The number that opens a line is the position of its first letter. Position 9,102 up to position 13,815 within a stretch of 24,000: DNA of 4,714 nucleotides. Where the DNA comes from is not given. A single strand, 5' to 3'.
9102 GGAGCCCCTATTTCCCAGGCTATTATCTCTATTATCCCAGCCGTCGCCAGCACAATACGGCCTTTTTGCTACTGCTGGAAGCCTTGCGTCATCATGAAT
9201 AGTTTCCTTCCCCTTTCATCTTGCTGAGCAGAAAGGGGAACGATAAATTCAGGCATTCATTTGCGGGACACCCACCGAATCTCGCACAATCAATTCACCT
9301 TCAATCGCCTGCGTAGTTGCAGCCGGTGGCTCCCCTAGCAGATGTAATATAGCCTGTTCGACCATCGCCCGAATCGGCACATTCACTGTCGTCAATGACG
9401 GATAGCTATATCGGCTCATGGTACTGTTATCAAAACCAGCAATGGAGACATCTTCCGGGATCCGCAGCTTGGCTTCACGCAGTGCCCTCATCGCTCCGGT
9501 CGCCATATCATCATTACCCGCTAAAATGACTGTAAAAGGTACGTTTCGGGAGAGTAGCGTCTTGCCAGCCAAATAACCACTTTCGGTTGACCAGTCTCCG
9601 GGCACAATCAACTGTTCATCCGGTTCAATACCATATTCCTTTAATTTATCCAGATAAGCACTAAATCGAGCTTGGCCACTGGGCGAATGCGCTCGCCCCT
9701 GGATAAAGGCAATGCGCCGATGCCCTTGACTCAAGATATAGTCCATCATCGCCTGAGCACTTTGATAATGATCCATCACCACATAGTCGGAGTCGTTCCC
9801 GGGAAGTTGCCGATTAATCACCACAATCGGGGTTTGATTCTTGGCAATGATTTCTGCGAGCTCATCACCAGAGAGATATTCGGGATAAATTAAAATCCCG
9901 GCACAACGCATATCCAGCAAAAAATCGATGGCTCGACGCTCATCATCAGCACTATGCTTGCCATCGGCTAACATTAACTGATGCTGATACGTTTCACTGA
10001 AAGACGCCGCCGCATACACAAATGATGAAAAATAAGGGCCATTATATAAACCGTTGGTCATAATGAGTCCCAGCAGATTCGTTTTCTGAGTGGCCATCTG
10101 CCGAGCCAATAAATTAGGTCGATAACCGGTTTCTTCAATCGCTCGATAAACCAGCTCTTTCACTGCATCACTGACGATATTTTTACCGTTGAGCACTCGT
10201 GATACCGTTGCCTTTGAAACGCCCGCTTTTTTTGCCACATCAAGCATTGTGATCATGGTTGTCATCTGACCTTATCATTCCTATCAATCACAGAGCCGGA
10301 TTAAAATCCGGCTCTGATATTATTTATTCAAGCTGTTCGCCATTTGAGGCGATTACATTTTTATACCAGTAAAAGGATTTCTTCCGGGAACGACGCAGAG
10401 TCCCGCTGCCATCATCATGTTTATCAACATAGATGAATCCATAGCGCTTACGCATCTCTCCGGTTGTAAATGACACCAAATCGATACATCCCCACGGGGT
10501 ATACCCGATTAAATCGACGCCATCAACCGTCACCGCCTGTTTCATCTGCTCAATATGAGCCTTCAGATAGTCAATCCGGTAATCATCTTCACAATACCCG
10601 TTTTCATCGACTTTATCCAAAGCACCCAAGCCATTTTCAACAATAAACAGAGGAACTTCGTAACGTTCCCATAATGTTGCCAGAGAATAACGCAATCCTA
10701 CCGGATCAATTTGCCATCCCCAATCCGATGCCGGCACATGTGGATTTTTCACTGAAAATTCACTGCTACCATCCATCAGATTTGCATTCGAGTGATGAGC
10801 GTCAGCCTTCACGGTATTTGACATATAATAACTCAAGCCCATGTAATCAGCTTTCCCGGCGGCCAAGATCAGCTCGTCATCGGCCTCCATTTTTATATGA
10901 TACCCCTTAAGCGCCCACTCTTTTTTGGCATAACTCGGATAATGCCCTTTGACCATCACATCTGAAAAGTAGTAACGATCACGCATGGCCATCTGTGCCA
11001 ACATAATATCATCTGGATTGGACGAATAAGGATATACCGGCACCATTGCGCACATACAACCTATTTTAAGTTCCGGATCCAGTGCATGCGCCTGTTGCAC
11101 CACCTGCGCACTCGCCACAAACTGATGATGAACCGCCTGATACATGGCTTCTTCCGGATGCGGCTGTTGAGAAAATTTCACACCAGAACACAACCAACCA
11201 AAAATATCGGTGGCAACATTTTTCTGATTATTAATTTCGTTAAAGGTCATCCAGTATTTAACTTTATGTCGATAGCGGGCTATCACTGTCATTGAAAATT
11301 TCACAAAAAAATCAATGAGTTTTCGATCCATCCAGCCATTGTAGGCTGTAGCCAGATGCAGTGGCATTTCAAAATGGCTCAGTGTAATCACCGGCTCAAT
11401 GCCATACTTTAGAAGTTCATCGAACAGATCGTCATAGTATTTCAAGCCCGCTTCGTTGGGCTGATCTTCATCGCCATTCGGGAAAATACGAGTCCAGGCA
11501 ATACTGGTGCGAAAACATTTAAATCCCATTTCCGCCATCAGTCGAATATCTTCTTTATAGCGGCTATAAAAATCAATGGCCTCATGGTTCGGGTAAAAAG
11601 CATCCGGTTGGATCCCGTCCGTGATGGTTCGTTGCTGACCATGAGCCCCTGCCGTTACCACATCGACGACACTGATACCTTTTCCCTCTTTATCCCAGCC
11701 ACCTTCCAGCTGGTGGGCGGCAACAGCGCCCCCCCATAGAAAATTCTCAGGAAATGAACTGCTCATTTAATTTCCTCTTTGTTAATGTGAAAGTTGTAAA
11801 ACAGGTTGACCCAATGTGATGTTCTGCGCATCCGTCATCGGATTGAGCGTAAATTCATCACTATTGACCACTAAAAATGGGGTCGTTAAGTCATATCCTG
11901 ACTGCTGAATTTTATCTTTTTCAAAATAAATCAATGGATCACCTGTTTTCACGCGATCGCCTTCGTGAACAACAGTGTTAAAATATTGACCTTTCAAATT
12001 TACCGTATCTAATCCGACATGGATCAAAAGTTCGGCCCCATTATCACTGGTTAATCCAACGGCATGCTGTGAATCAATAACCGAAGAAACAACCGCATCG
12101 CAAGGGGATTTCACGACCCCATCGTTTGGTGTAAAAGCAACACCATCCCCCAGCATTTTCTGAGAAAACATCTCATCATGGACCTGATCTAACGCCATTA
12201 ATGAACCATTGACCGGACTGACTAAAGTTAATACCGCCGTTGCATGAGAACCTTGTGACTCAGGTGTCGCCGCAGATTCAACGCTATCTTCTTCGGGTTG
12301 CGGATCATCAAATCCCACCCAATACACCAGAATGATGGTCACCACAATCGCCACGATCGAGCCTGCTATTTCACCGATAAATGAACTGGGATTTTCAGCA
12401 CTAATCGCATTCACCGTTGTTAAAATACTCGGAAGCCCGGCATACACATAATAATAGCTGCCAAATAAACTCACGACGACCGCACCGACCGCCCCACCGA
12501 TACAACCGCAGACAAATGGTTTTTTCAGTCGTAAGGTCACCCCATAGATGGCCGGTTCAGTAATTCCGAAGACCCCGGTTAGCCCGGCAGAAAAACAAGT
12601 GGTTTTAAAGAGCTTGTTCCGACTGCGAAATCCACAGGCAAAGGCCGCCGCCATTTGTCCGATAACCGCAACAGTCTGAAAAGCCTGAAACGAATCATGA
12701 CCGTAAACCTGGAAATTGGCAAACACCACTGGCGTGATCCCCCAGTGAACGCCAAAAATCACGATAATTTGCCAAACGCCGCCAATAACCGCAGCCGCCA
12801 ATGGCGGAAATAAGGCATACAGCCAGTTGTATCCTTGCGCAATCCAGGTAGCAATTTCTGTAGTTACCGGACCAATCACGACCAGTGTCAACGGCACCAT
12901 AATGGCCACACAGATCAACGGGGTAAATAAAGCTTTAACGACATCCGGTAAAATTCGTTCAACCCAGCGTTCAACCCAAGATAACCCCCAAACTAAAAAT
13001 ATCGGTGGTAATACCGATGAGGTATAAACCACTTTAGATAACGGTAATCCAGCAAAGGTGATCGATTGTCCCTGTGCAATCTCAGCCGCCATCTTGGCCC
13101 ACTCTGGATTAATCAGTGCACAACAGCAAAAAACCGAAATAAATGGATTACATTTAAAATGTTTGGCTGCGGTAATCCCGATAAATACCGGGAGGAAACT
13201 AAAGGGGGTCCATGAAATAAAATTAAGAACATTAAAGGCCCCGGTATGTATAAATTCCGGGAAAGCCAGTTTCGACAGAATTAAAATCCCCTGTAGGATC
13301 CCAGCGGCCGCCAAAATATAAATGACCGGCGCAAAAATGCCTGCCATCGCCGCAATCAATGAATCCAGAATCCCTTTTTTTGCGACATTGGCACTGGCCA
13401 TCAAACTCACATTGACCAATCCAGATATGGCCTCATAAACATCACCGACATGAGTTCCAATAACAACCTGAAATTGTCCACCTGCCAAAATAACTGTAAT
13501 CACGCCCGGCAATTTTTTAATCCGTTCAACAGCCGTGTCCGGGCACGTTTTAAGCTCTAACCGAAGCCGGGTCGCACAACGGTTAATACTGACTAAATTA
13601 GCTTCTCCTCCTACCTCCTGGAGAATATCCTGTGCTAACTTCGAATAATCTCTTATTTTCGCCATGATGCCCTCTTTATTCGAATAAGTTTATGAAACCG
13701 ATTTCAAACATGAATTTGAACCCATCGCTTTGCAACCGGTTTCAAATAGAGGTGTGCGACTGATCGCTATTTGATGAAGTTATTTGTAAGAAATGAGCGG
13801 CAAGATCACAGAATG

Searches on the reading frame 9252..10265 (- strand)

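Call 21: search_protein_families(library=pfam, proteins=[window:9252-10265:-], max_evalue=0.00001)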
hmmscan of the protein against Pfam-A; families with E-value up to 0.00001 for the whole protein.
window:9252-10265:- (338 aa): 4 families
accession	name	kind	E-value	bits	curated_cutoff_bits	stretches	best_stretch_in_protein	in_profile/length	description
PF13377.12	Peripla_BP_3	-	1.1e-30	107.3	26.5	1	175-331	2-167/167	Periplasmic binding protein-like domain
PF00532.27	Peripla_BP_1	-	2.2e-22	80.3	22.2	1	65-311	4-250/281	Periplasmic binding proteins and sugar binding domain of LacI family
PF13407.12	Peripla_BP_4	-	1.4e-19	71.1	35.1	1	73-283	7-221/258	Periplasmic binding protein domain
PF00356.27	LacI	-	4.3e-19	68.5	27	1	6-51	1-46/46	Bacterial regulatory proteins, lacI family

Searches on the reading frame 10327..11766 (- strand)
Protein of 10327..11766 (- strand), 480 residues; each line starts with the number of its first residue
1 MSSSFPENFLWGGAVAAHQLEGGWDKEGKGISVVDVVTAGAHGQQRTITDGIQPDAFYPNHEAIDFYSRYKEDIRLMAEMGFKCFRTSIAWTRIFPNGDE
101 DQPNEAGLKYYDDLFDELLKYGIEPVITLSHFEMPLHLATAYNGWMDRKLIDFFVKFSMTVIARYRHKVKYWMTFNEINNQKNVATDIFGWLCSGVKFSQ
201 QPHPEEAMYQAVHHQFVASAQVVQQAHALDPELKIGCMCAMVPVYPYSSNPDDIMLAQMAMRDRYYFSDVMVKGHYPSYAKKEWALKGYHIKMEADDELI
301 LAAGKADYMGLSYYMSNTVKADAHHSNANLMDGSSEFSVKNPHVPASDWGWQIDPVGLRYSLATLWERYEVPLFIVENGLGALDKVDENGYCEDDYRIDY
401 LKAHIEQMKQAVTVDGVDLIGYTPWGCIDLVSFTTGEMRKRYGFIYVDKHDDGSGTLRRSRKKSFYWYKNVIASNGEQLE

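Call 21: search_protein_families(library=pfam, proteins=[window:10327-11766:-], max_evalue=0.00001)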
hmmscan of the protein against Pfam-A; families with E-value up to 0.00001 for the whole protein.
window:10327-11766:- (480 aa): 1 family
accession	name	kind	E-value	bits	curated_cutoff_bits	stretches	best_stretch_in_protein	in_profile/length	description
PF00232.24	Glyco_hydro_1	-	7.4e-128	427.2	22.6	1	2-476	2-452/453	Glycosyl hydrolase family 1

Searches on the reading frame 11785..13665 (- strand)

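Call 21: search_protein_families(library=pfam, proteins=[window:11785-13665:-], max_evalue=0.00001)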
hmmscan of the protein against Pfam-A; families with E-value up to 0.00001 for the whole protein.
window:11785-13665:- (627 aa): 3 families
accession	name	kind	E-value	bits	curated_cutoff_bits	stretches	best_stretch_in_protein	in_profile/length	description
PF00358.26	PTS_EIIA_1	-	7.6e-47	158.6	27.2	1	480-604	2-126/127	phosphoenolpyruvate-dependent sugar phosphotransferase system, EIIA 1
PF02378.23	PTS_EIIC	-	1.8e-27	96.7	30.7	1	110-391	3-319/319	Phosphotransferase system, EIIC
PF00367.25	PTS_EIIB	-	2e-09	37.1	27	1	12-39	1-28/34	phosphotransferase system, EIIB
